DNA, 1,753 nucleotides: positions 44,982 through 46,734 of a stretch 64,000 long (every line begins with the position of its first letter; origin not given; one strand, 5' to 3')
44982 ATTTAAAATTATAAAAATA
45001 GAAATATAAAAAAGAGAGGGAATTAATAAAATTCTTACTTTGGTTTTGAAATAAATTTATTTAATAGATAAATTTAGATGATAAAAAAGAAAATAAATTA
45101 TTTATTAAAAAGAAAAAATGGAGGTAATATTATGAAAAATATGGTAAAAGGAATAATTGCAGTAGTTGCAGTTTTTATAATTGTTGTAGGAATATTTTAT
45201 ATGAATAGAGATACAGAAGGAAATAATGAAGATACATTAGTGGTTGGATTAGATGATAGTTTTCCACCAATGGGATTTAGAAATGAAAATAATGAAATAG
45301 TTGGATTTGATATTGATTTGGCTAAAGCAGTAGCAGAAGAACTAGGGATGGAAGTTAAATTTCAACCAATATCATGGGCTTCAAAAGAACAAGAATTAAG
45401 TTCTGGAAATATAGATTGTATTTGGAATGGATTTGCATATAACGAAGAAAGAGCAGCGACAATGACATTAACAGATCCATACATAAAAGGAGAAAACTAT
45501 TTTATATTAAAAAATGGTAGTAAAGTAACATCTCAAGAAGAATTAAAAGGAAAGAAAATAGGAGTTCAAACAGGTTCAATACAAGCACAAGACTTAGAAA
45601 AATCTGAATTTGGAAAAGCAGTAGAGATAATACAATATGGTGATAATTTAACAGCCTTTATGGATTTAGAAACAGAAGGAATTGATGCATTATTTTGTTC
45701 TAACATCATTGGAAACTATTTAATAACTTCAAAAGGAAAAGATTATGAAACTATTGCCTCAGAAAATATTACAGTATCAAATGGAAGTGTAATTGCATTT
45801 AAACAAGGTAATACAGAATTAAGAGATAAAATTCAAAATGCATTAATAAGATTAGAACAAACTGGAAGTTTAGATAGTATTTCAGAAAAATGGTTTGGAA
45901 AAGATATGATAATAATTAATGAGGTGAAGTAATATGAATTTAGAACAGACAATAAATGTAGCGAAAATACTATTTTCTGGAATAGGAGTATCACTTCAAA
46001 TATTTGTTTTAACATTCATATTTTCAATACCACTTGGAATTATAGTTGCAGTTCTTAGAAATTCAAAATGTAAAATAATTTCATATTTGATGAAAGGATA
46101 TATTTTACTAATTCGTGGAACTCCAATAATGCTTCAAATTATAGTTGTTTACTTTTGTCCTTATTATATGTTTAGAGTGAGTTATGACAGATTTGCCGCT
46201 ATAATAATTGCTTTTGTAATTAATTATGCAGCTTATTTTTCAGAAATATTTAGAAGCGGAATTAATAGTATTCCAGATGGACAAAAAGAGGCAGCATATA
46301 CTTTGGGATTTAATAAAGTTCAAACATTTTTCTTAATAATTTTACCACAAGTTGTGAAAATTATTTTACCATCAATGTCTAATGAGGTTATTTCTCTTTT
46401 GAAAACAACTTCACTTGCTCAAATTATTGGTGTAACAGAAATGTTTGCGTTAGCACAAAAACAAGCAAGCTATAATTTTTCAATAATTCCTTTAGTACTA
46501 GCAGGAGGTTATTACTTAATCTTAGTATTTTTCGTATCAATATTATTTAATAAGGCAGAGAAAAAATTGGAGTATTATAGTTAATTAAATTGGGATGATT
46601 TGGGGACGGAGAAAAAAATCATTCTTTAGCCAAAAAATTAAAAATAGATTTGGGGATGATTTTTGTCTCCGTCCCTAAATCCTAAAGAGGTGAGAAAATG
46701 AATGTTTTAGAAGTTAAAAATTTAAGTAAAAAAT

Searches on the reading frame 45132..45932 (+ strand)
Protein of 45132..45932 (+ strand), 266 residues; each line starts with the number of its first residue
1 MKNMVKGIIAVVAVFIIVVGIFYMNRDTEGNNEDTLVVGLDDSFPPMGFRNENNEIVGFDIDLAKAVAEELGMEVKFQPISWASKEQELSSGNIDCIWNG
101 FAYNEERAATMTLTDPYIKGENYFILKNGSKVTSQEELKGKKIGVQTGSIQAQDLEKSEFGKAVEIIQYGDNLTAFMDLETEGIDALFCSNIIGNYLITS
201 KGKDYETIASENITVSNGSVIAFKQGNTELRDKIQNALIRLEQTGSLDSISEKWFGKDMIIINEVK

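Call 8: search_protein_families(library=ncbifam, proteins=[window:45132-45932:+])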
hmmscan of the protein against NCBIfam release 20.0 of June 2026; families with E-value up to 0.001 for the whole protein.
window:45132-45932:+ (266 aa): 15 families
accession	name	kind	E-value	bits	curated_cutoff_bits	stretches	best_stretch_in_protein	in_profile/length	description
TIGR01096.1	3A0103s03R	subfamily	9.4e-43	146.5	256.35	1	12-255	3-250/250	lysine/arginine/ornithine ABC transporter substrate-binding protein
NF008426.0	PRK11260.1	equivalog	3.2e-37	128.2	312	1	6-259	12-264/266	cystine ABC transporter substrate-binding protein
NF007029.0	PRK09495.1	equivalog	2.3e-33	116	303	1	26-258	17-246/248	glutamine ABC transporter substrate-binding protein GlnH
NF041764.1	ArtI_Ecoli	equivalog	1.9e-29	102.8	522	1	34-257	21-243/243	arginine ABC transporter substrate-binding protein ArtI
NF011583.0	PRK15007.1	subfamily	3.8e-28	98.5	358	1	34-257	21-243/243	arginine ABC transporter substrate-binding protein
NF041765.1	ArtJ_Ecoli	equivalog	8.9e-25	87.7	510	1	31-256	18-242/243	arginine ABC transporter substrate-binding protein ArtJ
NF011965.0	PRK15437.1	equivalog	2.6e-20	73.1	459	1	36-258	28-256/260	histidine ABC transporter substrate-binding protein HisJ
NF011586.0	PRK15010.1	equivalog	1.1e-17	64.5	440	1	33-256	25-254/260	lysine/arginine/ornithine ABC transporter substrate-binding protein ArgT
NF052427.1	StpK7MSMEG_1200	equivalog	5.2e-16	58.2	900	1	33-262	361-591/601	serine/threonine protein kinase StpK7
NF008112.0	PRK10859.1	equivalog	1e-14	53.9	354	1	9-257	14-267/483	membrane-bound lytic murein transglycosylase MltF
NF008885.0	PRK11917.1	equivalog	7.3e-12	45.4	373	1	6-187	5-197/259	bifunctional adhesin/ABC transporter aspartate/glutamate-binding protein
TIGR02995.1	ectoine_ehuB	equivalog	5.3e-10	39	190.9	1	46-254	44-259/275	ectoine/hydroxyectoine ABC transporter substrate-binding protein EhuB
TIGR04262.1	orph_peri_GRRM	subfamily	7.7e-08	31.9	190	1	41-187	8-156/257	extracellular substrate binding-like orphan protein GrrP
NF008063.0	PRK10797.1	subfamily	2.7e-07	30.1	375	1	32-257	38-272/302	glutamate/aspartate ABC transporter substrate-binding protein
NF007420.1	PRK09959.1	equivalog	5.3e-07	27.6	1995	1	44-259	312-523/1197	acid-sensing system histidine kinase EvgS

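Call 9: search_protein_families(library=pfam, proteins=[window:45132-45932:+])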
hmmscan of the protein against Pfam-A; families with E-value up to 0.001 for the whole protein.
window:45132-45932:+ (266 aa): 3 families
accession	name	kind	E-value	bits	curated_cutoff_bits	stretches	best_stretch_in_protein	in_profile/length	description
PF00497.25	SBP_bac_3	-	2.4e-39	134.5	26.4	1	36-257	1-132/132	Bacterial extracellular solute-binding proteins, family 3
PF12974.12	Phosphonate-bd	-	0.00021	21.2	27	1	63-244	19-219/242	ABC transporter, phosphonate, periplasmic substrate-binding protein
PF09084.16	NMT1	-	0.00025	21.4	20.5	0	123-217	76-175/216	NMT1/THI5 like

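Call 11: find_homologous_proteins(query=window:45132-45932:+, max_evalue=1e-20)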
Query window:45132-45932:+ (266 aa): 7989 proteins with E <= 1e-20 among 8000 candidates; the best 120 are listed.
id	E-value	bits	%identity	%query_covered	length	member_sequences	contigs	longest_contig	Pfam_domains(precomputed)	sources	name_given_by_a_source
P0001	5.0e-168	575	100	100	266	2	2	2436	PF00497.26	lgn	-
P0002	7.9e-168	574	99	100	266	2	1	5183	PF00497.26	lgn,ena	-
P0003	1.1e-160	551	95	100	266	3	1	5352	PF00497.26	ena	-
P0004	4.8e-155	533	91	100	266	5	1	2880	PF00497.26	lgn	-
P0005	1.0e-154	531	91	100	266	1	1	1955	PF00497.26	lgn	-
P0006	4.2e-152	523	89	100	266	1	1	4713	PF00497.26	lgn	-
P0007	3.9e-150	516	89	100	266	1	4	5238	PF00497.26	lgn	-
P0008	1.6e-149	514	88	100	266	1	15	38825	PF00497.26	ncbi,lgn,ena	-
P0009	6.5e-149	512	89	92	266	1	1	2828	PF00497.26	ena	-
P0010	9.6e-149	512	87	100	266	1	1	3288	PF00497.26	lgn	-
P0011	1.3e-148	511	87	100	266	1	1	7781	PF00497.26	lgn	-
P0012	1.5e-148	511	88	100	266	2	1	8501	PF00497.26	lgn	-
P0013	1.5e-148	511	87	100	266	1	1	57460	PF00497.26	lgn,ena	-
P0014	1.6e-148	511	87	100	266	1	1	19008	PF00497.26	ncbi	-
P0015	1.9e-147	508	87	100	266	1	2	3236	PF00497.26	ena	-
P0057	8.2e-134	463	78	99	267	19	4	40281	PF00497.26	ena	-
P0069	5.4e-120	418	77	92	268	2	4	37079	PF00497.26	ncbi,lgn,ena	-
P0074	4.0e-118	412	72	98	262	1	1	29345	PF00497.26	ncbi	-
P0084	5.1e-116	405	70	96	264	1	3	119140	PF00497.26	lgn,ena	-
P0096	2.2e-113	396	70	99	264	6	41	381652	PF00497.26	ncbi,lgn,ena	-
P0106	3.7e-110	385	70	91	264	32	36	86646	PF00497.26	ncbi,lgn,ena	-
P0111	4.4e-109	382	69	98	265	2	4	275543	PF00497.26,PF12974.13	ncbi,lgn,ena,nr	ncbi:MAG: amino acid ABC transporter substrate-binding protein [Clostridia bacterium]|nr:amino acid 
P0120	1.7e-106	373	67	93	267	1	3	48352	PF00497.26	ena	-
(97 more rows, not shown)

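Call 15: find_related_loci(query=A1, collection=genome_contigs, flank=5000)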
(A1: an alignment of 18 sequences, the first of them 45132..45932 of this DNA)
Query A1 (266 aa) in genome_contigs; peptide patterns used: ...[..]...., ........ (x = any residue, [..] = any of these).
600 stretches matched a pattern (row limit reached: there are more); 599 encode a relative of the query (tblastn E <= 1e-3); the best 80 are kept; 80 distinct loci.
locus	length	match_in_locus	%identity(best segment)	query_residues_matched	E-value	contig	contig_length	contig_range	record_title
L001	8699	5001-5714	71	23-260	7e-112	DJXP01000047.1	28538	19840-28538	MAG TPA_asm: Clostridiales bacterium UBA7001 UBA7001_contig_12180, whole genome shotgun sequence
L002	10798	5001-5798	54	1-259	4e-88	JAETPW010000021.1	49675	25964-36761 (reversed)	MAG: Clostridiaceae bacterium isolate S24_Bin1 scaffold_1450, whole genome shotgun sequence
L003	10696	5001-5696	58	32-261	6e-86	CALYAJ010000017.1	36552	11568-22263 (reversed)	MAG: uncultured Clostridia bacterium isolate BRZ_V__bin74 genome assembly, contig: BRZ_V__NODE_983_length_36552_cov_9.68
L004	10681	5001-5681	51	35-262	4e-72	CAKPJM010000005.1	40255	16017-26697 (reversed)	MAG: uncultured Clostridia bacterium isolate REFINED_METABAT215_TOP10_CONTIGS_1500_ASSEMBLY_K77_MERGED__Hadza_PheChl_Fib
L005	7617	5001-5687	49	35-264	2e-69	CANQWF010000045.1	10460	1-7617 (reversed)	MAG: uncultured Clostridia bacterium isolate Lapin-013__bin23 genome assembly, contig: Lapin-013__NODE_3856_length_10460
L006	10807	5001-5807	42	5-264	3e-68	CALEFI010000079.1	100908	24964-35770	MAG TPA_asm: uncultured Treponema sp. isolate SRR6425820_bin.117_CONCOCT_v1.1_MAG genome assembly, contig: ERZ1767641.50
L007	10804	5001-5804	42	4-264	3e-68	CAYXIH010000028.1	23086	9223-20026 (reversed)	MAG TPA_asm: uncultured Sphaerochaeta sp. isolate SRP335695_co1_44 genome assembly, contig: NODE_957_length_23086_cov_29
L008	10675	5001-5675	46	35-260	6e-68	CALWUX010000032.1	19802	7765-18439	MAG: uncultured Clostridia bacterium isolate E25__bin135 genome assembly, contig: E25__k127_2497456, whole genome shotgu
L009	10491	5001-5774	41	8-263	7e-68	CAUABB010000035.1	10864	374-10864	MAG TPA_asm: uncultured Oscillospiraceae bacterium isolate ERR9578261_bin.46_MetaWRAP_v1.3_MAG genome assembly, contig:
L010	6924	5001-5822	42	1-264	7e-67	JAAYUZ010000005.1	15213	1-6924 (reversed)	MAG: Treponema sp. isolate AS27yjCOA_205 3312_AS27, whole genome shotgun sequence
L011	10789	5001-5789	42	2-266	1e-66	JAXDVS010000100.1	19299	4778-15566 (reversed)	MAG: Treponema sp. isolate SUG3681 k141_1163312, whole genome shotgun sequence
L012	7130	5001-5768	42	1-262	5e-66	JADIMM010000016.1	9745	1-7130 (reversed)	MAG: Candidatus Gallitreponema excrementavium isolate 10532 E1M07__C59198_L9745_SRR9113726, whole genome shotgun sequenc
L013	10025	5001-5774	43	5-257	2e-65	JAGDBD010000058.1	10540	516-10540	MAG: Fibrobacter sp. isolate RGIG10307 Yak_Rumen.Co__c3234856, whole genome shotgun sequence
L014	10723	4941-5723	42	2-264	3e-65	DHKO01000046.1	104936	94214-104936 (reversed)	MAG TPA_asm: Treponema sp. UBA4692 UBA4692_contig_5213, whole genome shotgun sequence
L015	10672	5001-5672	49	32-257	1e-64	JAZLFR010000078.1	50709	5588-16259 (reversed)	MAG: Fibrobacteraceae bacterium isolate T1900045002_TA20190064.MAGScoT_cleanbin_000015 SGB_4315_k141_2365628, whole geno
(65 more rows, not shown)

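Call 27: find_encoding_contigs(protein=P0057, flank=4500, max_places=1)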
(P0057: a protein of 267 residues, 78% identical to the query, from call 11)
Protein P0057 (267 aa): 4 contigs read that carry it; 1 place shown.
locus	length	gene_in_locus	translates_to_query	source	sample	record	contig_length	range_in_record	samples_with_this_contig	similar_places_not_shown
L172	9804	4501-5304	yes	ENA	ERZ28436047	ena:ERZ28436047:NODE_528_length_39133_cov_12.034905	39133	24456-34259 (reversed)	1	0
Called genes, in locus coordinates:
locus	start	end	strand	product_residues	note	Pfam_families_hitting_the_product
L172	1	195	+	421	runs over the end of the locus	PF01546:Peptidase_M20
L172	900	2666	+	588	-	PF01336:tRNA_anti-codon, PF00152:tRNA-synt_2, PF02938:GAD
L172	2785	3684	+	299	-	-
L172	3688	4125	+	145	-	-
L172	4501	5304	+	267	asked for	PF00497:SBP_bac_3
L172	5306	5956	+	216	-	PF00528:BPD_transp_1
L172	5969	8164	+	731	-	PF00005:ABC_tran, PF02463:SMC_N, PF13304:AAA_21 (faint), PF05343:Peptidase_M42 (faint), PF01546:Peptidase_M20, PF07687:M20_dimer (faint)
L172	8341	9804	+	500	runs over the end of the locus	PF01336:tRNA_anti-codon, PF00152:tRNA-synt_2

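Call 28: find_encoding_contigs(protein=P0069, flank=4500, max_places=1)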
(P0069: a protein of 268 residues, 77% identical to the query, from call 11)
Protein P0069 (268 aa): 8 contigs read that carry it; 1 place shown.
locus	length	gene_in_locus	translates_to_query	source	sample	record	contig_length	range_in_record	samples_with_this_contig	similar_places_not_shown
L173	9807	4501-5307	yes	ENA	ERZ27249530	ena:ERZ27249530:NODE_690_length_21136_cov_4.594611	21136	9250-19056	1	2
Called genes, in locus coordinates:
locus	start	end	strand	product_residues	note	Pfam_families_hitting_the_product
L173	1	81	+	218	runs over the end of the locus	PF10502:Peptidase_S26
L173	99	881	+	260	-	PF13177:DNA_pol3_delta2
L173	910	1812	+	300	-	PF04468:PSP1, PF28472:PSP1_3rd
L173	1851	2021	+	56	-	PF00037:Fer4 (weak), PF13237:Fer4_10, PF14697:Fer4_21, PF12838:Fer4_7, PF13187:Fer4_9, PF12797:Fer4_2 (weak), PF00037:Fer4, PF12837:Fer4_6, +4 more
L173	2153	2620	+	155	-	PF02542:YgbB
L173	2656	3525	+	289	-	PF00288:GHMP_kinases_N, PF08544:GHMP_kinases_C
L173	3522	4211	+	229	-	PF01128:IspD, PF02348:CTP_transf_3, PF12804:NTP_transf_3 (weak)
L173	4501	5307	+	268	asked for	PF00497:SBP_bac_3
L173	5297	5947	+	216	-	PF00528:BPD_transp_1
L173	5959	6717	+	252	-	PF02463:SMC_N (weak), PF00005:ABC_tran, PF13166:AAA_13 (faint), PF13304:AAA_21 (faint)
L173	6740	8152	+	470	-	PF05343:Peptidase_M42 (faint), PF01546:Peptidase_M20, PF07687:M20_dimer (weak)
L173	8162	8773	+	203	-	-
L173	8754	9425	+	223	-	PF04932:Wzy_C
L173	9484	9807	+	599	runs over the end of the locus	PF03717:PBP_dimer, PF21922:PBP_dimer_2 (faint), PF00905:Transpeptidase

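Call 29: find_encoding_contigs(protein=P0074, flank=4500, max_places=1)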
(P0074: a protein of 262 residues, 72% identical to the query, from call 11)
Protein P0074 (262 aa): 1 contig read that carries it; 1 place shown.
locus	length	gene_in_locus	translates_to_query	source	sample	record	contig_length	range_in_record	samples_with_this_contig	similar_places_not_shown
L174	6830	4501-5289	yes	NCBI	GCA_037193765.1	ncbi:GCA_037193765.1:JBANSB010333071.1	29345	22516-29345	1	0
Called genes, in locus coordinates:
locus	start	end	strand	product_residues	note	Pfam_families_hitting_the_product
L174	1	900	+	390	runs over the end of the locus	PF07833:Cu_amine_oxidN1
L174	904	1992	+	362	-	PF02618:YceG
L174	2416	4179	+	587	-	PF01336:tRNA_anti-codon, PF00152:tRNA-synt_2, PF02938:GAD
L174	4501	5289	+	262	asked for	PF00497:SBP_bac_3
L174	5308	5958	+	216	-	PF00528:BPD_transp_1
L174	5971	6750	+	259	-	PF02463:SMC_N, PF00005:ABC_tran, PF13166:AAA_13 (faint), PF13304:AAA_21 (faint)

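Call 30: find_encoding_contigs(protein=P0084, flank=4500, max_places=1)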
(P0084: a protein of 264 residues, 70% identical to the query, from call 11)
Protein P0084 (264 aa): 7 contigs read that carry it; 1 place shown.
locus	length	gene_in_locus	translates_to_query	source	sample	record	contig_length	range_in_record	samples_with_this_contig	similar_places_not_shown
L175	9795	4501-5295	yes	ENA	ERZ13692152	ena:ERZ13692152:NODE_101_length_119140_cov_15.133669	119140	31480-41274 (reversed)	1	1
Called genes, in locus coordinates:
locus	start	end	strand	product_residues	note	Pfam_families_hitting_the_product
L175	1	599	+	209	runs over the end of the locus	PF13240:Zn_Ribbon_1, PF13248:Zn_ribbon_3 (weak), PF03703:bPH_2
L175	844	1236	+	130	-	-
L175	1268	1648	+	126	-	-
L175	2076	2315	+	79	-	PF01336:tRNA_anti-codon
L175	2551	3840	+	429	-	PF00152:tRNA-synt_2, PF02938:GAD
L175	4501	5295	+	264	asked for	PF00497:SBP_bac_3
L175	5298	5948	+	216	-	PF00528:BPD_transp_1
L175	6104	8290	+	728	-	PF00005:ABC_tran, PF02463:SMC_N, PF13304:AAA_21 (faint), PF05343:Peptidase_M42 (faint), PF01546:Peptidase_M20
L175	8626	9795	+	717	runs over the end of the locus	PF01336:tRNA_anti-codon, PF00152:tRNA-synt_2, PF01409:tRNA-synt_2d (faint), PF01966:HD (weak)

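Call 31: find_encoding_contigs(protein=P0096, flank=4500, max_places=1)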
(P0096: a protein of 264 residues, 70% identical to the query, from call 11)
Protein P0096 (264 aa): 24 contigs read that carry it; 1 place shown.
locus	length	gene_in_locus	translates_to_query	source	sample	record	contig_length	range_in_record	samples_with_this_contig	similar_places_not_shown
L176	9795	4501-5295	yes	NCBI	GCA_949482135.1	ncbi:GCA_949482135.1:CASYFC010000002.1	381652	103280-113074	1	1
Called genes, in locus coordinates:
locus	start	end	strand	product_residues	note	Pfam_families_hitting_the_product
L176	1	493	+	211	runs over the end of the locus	PF12773:DZR (weak), PF13240:Zn_Ribbon_1, PF13248:Zn_ribbon_3 (weak), PF03703:bPH_2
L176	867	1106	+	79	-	PF01336:tRNA_anti-codon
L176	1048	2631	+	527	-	PF00152:tRNA-synt_2, PF02938:GAD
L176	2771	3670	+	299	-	-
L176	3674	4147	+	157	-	-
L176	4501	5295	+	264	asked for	PF00497:SBP_bac_3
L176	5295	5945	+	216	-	PF00528:BPD_transp_1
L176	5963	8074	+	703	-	PF00005:ABC_tran, PF13304:AAA_21 (faint), PF02463:SMC_N (weak), PF05343:Peptidase_M42 (faint), PF01546:Peptidase_M20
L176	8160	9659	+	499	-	PF01336:tRNA_anti-codon, PF01409:tRNA-synt_2d (faint), PF00152:tRNA-synt_2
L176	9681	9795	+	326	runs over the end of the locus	-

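Call 32: find_encoding_contigs(protein=P0106, flank=4500, max_places=1)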
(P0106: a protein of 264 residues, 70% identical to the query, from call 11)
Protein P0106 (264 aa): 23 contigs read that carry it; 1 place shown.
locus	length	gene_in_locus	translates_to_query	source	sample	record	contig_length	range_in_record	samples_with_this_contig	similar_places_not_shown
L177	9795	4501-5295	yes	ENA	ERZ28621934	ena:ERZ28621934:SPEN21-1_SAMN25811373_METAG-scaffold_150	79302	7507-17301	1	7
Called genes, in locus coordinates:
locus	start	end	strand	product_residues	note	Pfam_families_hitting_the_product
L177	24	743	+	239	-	PF12686:DUF3800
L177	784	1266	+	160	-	-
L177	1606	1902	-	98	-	-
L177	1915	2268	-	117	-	PF14198:TnpV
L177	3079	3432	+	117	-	PF00462:Glutaredoxin (weak), PF03960:ArsC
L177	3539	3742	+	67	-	PF13783:DUF4177 (weak)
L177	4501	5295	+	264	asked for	PF00497:SBP_bac_3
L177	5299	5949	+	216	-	PF00528:BPD_transp_1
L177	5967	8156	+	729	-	PF00005:ABC_tran, PF02463:SMC_N, PF13304:AAA_21 (faint), PF05343:Peptidase_M42 (faint), PF01546:Peptidase_M20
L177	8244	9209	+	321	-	PF00291:PALP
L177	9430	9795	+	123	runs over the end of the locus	PF18895:T4SS_pilin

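Call 33: find_encoding_contigs(protein=P0111, flank=4500, max_places=1)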
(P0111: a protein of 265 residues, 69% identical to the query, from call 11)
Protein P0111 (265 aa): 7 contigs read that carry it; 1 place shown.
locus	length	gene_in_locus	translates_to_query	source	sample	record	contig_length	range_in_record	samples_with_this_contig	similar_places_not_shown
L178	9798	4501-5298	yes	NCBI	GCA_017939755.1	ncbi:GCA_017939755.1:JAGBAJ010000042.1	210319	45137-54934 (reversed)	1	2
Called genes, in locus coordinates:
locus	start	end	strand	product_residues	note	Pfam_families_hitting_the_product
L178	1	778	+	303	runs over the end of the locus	PF01636:APH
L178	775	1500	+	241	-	PF12746:GNAT_acetyltran, PF00583:Acetyltransf_1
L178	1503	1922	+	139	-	PF00583:Acetyltransf_1, PF13673:Acetyltransf_10 (weak), PF13508:Acetyltransf_7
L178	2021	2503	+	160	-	PF00583:Acetyltransf_1, PF13508:Acetyltransf_7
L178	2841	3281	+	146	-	PF13302:Acetyltransf_3, PF00583:Acetyltransf_1, PF13673:Acetyltransf_10, PF13508:Acetyltransf_7, PF14542:Acetyltransf_CG (weak), PF08445:FR47 (weak)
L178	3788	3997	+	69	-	-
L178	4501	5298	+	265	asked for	PF00497:SBP_bac_3, PF12974:Phosphonate-bd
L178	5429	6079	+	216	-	PF00528:BPD_transp_1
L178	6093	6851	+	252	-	PF02463:SMC_N (weak), PF13175:AAA_15 (faint), PF00005:ABC_tran, PF13166:AAA_13 (faint), PF13304:AAA_21 (faint)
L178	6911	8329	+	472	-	PF01546:Peptidase_M20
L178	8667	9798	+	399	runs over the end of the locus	-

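Call 34: find_encoding_contigs(protein=P0120, flank=4500, max_places=1)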
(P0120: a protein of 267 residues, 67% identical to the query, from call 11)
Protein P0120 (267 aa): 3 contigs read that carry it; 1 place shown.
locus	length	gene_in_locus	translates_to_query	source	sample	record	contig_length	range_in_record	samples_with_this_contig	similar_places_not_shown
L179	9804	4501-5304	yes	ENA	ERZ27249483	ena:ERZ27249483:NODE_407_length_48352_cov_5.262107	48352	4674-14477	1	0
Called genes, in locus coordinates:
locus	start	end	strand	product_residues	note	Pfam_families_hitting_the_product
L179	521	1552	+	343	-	PF02504:FA_synthesis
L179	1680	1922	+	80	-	PF00550:PP-binding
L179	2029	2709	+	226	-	PF14622:Ribonucleas_3_3, PF00636:Ribonuclease_3, PF00035:dsrm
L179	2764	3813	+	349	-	PF04055:Radical_SAM, PF16199:Radical_SAM_C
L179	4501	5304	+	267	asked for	PF00497:SBP_bac_3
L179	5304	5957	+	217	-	PF00528:BPD_transp_1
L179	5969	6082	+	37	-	-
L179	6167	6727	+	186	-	PF00005:ABC_tran, PF02463:SMC_N (weak), PF13304:AAA_21 (weak), PF13166:AAA_13 (faint)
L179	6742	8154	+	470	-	PF05343:Peptidase_M42 (faint), PF01546:Peptidase_M20, PF07687:M20_dimer (weak)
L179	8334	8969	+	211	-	-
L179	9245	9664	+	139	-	-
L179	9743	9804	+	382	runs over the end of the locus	-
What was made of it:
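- Genes upstream differ between loci: aspS, ispD, TnpV/ArsC, acetyltransferases, a radical-SAM gene (calls 27-34).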

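Call 58: search_solved_structures(query=window:45132-45932:+, max_evalue=1e-10)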
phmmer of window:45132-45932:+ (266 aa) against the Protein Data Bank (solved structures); distinct sequences matched with E-value up to 1e-10: 67 (the best 60 are shown).
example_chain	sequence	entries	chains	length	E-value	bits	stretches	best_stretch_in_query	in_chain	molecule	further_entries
4zv1_A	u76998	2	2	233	3.7e-42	147.9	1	34-257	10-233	AncQR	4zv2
4ohn_A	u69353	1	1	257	1.2e-38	136.4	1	33-260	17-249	ABC transporter substrate-binding protein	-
3hv1_A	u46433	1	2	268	5.7e-34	121.1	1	33-260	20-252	Polar amino acid ABC uptake transporter substrate binding protein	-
6h30_A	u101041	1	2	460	2e-33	119.3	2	33-258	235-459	Glutamine ABC transporter permease and substrate binding protein protein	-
2pvu_A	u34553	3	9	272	1.7e-29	106.4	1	31-258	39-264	ArtJ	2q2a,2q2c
6det_A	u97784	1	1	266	2.3e-28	102.7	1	34-263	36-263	Tv2483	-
6svf_A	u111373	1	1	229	1.1e-27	100.5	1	34-256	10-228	Amino acid ABC transporter, periplasmic amino acid-binding protein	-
5t0w_A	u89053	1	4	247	1.2e-27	100.4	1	33-255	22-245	AncCDT-1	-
5tuj_C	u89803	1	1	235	1.2e-27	100.4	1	33-255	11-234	Ancestral protein CDT-Anc1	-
4ymx_A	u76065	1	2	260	3.8e-27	98.7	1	29-256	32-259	ABC-type amino acid transport system, periplasmic component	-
4prs_A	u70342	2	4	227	1.2e-25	93.8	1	34-256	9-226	ABC-type transporter, periplasmic subunit family 3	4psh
3vv5_A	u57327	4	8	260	1.3e-24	90.4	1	35-259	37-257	Amino acid ABC transporter, binding protein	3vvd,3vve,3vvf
1ggg_A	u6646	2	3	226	2.8e-24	89.3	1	35-257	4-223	GLUTAMINE BINDING PROTEIN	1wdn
8eyz_A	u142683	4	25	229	5.2e-24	88.5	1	34-257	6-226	Amino acid ABC transporter substrate-binding protein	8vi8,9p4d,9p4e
8hnj_A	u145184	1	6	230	3.4e-23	85.8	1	36-259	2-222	Glutamine ABC transporter, periplasmic glutamine-binding protein GlnH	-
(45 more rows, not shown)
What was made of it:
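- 45132..45932 (+): Regulated gene 1: family-3 (polar amino acid) substrate-binding protein. An in-frame ATG also exists at 45078. Calls 8, 9, 58.
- The nearest solved binding proteins are Gln/Arg-type (call 58).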

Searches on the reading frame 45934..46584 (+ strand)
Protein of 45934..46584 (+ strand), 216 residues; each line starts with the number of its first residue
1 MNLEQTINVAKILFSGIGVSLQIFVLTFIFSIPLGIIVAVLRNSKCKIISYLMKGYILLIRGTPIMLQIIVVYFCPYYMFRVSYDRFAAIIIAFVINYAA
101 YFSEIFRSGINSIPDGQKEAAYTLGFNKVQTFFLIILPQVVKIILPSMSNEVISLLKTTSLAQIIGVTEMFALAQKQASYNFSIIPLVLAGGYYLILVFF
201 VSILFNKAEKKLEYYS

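Call 8: search_protein_families(library=ncbifam, proteins=[window:45934-46584:+])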
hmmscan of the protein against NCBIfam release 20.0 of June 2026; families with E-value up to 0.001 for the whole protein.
window:45934-46584:+ (216 aa): 17 families
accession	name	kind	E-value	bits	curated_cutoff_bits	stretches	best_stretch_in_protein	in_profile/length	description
NF011680.0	PRK15100.1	equivalog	1.1e-37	130.1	300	1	4-213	6-215/222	cystine ABC transporter permease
TIGR03003.1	ectoine_ehuD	equivalog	3.1e-36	125.3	205.2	1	4-211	4-211/212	ectoine/hydroxyectoine ABC transporter permease subunit EhuD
NF007028.0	PRK09494.1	equivalog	5.8e-32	111.3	303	1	11-213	13-217/219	glutamine ABC transporter permease GlnP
NF008336.0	PRK11122.1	equivalog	1.7e-30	106.4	248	1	12-211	7-214/222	arginine ABC transporter permease ArtM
TIGR03004.1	ectoine_ehuC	equivalog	9.5e-29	100.8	196.95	1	12-212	6-206/214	ectoine/hydroxyectoine ABC transporter permease subunit EhuC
NF011651.0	PRK15069.1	subfamily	1.8e-27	96.3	306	1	13-212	19-228/237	histidine ABC transporter permease HisM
NF008337.0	PRK11123.1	equivalog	1.8e-25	89.8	277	2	84-210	101-228/238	arginine ABC transporter permease ArtQ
NF011687.0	PRK15107.1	equivalog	3.3e-25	89.3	318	1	12-210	15-221/224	glutamate/aspartate ABC transporter permease GltK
TIGR01726.1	HEQRo_perm_3TM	subfamily_domain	4.7e-20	72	42.2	1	12-108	4-99/99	ABC transporter permease subunit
NF011714.0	PRK15135.1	subfamily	1.3e-19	70.9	319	1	10-198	6-205/228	histidine ABC transporter permease HisQ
TIGR00974.1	3a0107s02c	equivalog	6.9e-08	32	193.45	1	20-145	59-187/272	phosphate ABC transporter permease PstA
TIGR01097.1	PhnE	equivalog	2.6e-06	27.1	216.7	1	10-143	54-183/252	phosphonate ABC transporter, permease protein PhnE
TIGR01581.1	Mo_ABC_porter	hypoth_equivalog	4.1e-05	23.2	210.3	1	20-147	30-163/225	ABC transporter permease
NF006939.0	PRK09421.1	equivalog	4.6e-05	22.9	262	0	15-145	10-151/230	molybdate ABC transporter permease subunit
TIGR02139.1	permease_CysT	equivalog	0.00043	20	246.1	1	73-146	119-191/265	sulfate ABC transporter permease subunit CysT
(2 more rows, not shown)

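Call 9: search_protein_families(library=pfam, proteins=[window:45934-46584:+])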
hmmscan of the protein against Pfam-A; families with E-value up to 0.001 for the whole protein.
window:45934-46584:+ (216 aa): 1 family
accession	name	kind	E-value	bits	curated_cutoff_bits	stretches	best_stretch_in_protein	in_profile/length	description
PF00528.27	BPD_transp_1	-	5.3e-27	95.2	26.4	1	32-212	2-182/184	Binding-protein-dependent transport system inner membrane component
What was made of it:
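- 45934..46584 (+): Regulated gene 2: ABC permease. Calls 8, 9.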
